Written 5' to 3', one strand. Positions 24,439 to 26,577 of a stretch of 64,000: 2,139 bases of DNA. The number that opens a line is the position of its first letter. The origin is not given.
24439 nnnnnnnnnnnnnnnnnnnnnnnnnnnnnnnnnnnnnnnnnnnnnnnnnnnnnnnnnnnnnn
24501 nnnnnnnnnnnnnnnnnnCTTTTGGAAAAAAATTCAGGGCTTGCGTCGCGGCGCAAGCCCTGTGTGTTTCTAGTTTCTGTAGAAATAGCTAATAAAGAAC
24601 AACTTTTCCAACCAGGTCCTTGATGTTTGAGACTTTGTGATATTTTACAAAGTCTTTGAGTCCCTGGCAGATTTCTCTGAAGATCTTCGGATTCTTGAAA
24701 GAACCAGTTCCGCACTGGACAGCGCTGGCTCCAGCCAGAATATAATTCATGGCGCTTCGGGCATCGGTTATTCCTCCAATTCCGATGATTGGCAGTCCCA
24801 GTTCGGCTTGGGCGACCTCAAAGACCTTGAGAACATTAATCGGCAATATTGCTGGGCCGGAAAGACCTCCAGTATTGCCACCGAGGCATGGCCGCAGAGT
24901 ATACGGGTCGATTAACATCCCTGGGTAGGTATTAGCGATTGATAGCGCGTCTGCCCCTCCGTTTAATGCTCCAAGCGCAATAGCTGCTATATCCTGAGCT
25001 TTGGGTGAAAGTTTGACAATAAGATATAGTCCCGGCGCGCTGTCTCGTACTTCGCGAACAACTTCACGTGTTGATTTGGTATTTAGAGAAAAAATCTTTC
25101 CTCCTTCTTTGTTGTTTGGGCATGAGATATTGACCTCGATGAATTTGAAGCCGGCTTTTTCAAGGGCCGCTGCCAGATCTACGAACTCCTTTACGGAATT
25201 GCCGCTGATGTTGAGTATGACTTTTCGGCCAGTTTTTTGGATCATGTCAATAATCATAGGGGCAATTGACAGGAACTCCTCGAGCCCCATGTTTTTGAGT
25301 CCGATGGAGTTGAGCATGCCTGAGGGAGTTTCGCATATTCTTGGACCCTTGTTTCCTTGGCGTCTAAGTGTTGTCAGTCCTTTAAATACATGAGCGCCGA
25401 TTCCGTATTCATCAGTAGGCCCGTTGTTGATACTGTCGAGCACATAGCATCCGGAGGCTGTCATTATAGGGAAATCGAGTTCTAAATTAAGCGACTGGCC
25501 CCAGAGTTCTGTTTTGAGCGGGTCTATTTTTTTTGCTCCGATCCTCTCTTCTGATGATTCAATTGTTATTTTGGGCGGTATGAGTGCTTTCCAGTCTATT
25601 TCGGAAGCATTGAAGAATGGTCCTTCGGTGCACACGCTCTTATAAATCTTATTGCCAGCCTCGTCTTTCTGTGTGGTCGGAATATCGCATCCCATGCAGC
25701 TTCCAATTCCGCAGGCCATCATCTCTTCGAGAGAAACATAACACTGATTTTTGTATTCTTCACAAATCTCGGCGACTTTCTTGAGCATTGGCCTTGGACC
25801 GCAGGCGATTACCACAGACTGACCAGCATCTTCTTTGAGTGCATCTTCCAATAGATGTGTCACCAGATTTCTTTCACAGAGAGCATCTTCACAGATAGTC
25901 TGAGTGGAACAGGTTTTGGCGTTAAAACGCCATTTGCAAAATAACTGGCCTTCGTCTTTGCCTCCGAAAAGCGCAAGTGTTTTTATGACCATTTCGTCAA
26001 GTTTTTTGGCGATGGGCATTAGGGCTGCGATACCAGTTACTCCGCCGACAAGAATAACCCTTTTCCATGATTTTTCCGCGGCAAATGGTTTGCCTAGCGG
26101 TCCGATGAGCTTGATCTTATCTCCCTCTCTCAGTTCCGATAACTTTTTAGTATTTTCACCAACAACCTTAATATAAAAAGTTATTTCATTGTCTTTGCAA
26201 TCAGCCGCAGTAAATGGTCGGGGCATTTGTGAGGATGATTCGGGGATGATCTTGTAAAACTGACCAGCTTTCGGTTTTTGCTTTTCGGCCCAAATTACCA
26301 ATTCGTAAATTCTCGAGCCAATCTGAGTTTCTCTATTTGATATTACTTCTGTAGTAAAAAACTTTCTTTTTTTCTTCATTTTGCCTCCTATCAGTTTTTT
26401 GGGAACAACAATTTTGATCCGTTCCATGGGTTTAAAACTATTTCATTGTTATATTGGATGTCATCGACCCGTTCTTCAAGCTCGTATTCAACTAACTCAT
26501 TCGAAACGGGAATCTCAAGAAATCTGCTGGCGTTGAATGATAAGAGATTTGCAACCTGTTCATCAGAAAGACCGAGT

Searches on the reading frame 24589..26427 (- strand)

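Call 90: search_protein_families(library=pfam, proteins=[window:24589-26427:-], max_evalue=0.0001)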
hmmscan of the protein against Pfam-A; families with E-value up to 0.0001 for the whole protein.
window:24589-26427:- (612 aa): 3 families
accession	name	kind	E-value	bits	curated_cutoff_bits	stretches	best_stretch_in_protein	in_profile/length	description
PF01180.27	DHO_dh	-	1.3e-53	182.5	27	1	313-593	7-290/291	Dihydroorotate dehydrogenase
PF10418.14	DHODB_Fe-S_bind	-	3.2e-13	49.6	23.9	1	234-277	1-40/41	Iron-sulfur cluster binding domain of dihydroorotate dehydrogenase B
PF01207.24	Dus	-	7.6e-06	25.7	20.4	0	531-587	172-227/311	Dihydrouridine synthase (Dus)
